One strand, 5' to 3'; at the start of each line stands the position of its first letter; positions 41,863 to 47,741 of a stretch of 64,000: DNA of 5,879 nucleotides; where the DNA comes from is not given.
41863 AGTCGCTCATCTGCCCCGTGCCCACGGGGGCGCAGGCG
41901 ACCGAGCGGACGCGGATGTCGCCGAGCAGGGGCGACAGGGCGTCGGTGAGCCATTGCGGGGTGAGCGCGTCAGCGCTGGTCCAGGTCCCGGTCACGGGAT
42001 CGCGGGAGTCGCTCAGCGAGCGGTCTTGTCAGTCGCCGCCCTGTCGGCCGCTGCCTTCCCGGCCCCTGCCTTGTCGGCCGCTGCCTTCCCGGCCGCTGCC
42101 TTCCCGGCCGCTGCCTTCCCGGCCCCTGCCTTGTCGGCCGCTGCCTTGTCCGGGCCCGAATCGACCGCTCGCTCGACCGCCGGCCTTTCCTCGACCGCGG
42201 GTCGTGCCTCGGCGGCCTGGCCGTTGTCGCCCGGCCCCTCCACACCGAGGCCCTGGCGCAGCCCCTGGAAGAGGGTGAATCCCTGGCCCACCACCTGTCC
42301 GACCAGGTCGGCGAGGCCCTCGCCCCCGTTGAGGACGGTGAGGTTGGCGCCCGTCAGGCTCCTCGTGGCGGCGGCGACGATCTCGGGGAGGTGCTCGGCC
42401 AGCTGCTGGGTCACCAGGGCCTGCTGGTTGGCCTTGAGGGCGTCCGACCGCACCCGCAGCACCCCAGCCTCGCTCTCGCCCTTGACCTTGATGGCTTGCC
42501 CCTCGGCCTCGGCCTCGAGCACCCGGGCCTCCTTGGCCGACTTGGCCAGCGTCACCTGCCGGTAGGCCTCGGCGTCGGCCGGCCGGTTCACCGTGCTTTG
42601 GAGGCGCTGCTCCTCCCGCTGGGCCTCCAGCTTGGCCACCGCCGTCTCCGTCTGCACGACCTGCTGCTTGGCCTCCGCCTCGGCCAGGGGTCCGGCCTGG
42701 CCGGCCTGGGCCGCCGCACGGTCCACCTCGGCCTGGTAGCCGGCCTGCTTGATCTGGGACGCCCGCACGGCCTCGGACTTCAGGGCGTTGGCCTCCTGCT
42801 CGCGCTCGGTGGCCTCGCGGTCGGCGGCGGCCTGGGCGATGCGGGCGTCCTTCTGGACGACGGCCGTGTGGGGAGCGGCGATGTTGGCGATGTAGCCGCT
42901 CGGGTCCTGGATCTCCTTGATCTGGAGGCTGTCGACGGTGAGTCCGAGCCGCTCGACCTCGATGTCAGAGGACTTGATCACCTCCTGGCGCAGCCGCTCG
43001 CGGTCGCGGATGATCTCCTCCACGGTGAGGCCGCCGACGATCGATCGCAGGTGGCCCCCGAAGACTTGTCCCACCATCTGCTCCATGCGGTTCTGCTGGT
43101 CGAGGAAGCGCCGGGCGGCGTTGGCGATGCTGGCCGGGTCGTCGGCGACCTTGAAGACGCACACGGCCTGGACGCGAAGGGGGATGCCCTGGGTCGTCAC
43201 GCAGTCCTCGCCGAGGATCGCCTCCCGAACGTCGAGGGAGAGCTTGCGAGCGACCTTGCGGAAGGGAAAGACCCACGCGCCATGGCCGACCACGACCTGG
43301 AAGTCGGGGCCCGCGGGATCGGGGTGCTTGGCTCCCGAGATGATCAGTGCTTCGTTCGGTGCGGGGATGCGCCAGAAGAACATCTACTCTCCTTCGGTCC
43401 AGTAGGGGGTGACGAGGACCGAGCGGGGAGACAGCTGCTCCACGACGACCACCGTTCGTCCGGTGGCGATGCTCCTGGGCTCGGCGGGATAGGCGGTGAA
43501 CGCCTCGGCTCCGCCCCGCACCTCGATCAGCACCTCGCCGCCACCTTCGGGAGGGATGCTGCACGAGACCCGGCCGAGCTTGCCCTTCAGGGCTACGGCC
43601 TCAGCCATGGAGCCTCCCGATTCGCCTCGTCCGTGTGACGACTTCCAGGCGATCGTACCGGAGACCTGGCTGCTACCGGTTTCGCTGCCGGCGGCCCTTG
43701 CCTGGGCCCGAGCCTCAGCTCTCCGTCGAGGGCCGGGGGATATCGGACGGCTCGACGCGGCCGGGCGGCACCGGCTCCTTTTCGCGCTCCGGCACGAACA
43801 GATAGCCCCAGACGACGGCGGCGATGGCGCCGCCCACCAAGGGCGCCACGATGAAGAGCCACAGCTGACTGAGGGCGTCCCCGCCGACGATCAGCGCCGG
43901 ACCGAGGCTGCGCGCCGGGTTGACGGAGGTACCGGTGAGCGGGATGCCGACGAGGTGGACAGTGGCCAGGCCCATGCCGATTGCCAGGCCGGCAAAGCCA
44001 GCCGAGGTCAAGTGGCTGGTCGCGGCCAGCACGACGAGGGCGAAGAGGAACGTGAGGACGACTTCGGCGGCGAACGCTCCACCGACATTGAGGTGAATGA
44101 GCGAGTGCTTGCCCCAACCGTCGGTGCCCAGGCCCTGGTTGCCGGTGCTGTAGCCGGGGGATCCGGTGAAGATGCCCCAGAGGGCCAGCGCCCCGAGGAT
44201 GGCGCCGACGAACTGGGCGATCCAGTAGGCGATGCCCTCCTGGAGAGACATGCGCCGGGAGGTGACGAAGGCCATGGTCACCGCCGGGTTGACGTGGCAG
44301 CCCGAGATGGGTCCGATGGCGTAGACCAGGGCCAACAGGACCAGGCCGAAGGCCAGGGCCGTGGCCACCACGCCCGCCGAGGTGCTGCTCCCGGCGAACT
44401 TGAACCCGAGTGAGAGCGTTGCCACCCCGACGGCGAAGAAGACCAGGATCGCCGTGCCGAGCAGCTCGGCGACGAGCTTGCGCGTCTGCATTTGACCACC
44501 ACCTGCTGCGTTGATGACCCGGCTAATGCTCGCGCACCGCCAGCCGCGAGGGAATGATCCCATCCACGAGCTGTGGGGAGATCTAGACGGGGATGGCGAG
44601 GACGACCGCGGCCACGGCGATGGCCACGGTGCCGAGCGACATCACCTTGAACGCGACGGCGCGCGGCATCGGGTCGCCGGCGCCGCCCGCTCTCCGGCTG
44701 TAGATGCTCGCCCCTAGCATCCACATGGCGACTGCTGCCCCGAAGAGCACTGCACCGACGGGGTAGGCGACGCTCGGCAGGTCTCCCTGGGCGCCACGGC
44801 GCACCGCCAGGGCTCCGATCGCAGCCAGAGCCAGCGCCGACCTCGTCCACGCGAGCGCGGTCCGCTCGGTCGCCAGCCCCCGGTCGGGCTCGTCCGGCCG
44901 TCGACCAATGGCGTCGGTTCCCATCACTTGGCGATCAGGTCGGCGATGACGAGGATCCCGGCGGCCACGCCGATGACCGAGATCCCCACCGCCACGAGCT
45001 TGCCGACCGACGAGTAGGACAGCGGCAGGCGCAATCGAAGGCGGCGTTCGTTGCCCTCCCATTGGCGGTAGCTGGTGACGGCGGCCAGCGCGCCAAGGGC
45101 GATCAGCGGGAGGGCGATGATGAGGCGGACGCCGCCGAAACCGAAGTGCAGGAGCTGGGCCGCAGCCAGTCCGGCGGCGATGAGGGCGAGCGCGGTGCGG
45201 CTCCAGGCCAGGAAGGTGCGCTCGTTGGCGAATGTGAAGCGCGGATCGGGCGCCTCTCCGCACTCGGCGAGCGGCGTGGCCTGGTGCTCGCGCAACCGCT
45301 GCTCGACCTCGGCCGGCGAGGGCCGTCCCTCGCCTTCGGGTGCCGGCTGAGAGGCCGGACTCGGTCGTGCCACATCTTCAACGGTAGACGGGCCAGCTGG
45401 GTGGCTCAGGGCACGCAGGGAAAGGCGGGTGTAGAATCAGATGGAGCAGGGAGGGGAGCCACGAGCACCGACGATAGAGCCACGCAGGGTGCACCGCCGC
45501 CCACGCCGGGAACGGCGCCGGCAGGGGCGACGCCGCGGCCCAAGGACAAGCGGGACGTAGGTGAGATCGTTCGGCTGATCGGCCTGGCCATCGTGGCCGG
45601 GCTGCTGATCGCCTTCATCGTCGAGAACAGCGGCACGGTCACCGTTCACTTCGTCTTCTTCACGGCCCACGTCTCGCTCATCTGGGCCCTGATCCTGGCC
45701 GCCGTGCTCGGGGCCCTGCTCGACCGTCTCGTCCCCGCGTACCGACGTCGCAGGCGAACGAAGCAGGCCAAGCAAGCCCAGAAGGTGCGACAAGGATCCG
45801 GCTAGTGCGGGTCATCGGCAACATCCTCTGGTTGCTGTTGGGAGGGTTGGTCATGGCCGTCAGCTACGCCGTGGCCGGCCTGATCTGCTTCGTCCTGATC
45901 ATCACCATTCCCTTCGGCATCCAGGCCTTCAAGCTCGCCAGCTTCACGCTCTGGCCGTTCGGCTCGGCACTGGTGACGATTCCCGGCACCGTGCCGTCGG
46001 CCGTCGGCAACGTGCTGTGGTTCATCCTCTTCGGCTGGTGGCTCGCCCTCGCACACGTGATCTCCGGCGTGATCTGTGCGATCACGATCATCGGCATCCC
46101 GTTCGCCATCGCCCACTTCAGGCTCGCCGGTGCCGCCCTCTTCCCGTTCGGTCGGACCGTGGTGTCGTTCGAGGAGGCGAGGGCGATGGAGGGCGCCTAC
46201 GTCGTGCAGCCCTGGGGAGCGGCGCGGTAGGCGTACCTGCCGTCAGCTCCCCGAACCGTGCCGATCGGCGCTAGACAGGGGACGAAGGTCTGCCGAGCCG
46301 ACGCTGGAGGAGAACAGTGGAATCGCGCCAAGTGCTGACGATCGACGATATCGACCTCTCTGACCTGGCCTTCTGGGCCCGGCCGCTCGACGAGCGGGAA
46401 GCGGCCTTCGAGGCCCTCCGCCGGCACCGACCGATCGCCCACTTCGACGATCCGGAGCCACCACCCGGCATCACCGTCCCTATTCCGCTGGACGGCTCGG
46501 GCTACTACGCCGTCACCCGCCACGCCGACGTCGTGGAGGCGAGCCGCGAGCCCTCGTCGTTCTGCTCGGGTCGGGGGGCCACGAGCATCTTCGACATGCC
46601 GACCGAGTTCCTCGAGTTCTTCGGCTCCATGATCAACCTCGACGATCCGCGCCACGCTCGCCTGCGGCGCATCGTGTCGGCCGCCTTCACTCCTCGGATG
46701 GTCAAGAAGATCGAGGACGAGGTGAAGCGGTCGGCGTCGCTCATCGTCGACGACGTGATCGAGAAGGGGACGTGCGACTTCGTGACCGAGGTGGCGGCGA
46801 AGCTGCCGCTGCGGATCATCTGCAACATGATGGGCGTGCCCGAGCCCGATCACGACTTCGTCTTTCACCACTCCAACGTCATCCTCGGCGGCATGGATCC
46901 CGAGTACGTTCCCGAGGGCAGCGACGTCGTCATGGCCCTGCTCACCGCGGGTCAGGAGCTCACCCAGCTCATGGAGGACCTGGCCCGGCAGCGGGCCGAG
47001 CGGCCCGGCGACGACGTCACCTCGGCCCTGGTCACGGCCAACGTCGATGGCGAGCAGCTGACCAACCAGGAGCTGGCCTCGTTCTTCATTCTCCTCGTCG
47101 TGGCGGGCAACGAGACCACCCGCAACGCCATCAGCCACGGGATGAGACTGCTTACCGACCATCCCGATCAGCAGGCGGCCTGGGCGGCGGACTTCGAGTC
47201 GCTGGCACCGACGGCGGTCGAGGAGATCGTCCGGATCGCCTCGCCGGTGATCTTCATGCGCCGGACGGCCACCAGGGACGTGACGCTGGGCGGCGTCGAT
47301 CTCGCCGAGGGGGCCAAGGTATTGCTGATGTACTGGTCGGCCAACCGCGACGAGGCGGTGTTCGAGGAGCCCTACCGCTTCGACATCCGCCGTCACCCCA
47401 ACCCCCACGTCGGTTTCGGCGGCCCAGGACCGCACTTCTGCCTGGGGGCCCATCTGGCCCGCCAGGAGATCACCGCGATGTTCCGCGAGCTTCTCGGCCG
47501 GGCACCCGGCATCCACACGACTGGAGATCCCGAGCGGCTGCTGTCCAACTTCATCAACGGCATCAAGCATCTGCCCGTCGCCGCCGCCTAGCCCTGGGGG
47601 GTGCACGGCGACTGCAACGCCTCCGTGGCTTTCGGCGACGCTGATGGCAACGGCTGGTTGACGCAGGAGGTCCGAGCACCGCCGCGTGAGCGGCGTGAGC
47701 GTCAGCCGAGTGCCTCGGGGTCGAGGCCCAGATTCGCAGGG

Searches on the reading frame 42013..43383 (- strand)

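Call 42: search_protein_families(library=pfam, proteins=[window:42013-43383:-], max_evalue=0.001)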
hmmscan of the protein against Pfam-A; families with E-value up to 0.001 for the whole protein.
window:42013-43383:- (456 aa): 1 family
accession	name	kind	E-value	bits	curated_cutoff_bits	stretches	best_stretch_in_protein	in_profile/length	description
PF01145.31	Band_7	-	9.8e-23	81.5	23.6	1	10-188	6-175/176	SPFH domain / Band 7 family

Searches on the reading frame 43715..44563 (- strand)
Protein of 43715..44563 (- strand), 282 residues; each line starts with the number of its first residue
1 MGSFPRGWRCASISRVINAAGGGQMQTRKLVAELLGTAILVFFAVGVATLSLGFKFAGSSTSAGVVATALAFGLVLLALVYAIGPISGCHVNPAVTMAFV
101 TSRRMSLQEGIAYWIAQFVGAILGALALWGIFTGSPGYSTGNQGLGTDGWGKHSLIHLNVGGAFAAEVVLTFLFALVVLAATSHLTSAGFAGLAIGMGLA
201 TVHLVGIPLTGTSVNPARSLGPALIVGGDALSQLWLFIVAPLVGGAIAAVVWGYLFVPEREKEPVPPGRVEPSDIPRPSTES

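Call 42: search_protein_families(library=pfam, proteins=[window:43715-44563:-], max_evalue=0.001)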
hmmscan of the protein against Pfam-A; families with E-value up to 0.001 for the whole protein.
window:43715-44563:- (282 aa): 1 family
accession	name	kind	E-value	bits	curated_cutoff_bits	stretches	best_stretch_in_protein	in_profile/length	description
PF00230.25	MIP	-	2.7e-52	178.2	25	1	27-251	8-221/222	Major intrinsic protein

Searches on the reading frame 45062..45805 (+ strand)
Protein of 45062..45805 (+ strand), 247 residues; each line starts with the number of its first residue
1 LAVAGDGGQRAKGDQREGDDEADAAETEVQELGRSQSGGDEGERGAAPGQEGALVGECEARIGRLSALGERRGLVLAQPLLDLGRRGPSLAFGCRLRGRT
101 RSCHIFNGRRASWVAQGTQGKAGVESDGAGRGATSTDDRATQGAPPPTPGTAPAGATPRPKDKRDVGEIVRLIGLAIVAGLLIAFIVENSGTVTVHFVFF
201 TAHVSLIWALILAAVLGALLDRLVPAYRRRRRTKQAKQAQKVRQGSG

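Call 42: search_protein_families(library=pfam, proteins=[window:45062-45805:+], max_evalue=0.001)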
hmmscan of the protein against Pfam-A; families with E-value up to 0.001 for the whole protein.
window:45062-45805:+ (247 aa): 1 family
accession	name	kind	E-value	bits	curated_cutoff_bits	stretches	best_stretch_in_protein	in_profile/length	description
PF06305.16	LapA_dom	-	9.9e-08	32.2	28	1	188-239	1-55/64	Lipopolysaccharide assembly protein A domain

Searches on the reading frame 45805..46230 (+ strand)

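Call 42: search_protein_families(library=pfam, proteins=[window:45805-46230:+], max_evalue=0.001)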
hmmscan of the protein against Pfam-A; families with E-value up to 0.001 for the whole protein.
window:45805-46230:+ (141 aa): 1 family
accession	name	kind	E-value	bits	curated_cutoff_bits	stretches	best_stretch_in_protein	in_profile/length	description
PF03733.18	YccF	-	6.8e-41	139.1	27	2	67-117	1-51/51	Inner membrane component domain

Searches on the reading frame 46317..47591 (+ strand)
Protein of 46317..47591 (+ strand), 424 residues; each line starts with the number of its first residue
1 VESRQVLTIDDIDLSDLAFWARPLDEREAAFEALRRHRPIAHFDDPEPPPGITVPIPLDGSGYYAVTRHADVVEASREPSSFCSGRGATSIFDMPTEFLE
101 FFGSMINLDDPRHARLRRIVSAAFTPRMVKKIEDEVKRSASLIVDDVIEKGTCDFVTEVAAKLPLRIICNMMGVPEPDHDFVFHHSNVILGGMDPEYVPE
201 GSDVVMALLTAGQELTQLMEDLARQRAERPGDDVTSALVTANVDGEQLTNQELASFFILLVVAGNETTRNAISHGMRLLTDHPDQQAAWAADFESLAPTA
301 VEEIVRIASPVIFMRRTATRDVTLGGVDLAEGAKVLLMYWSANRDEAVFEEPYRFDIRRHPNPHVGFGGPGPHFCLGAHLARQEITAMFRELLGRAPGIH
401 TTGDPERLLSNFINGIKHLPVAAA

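Call 42: search_protein_families(library=pfam, proteins=[window:46317-47591:+], max_evalue=0.001)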
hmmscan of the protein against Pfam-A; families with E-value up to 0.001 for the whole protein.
window:46317-47591:+ (424 aa): 1 family
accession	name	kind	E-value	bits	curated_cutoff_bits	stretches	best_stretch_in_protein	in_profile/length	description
PF00067.27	p450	-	1.1e-25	90.8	22.8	1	221-393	226-429/462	Cytochrome P450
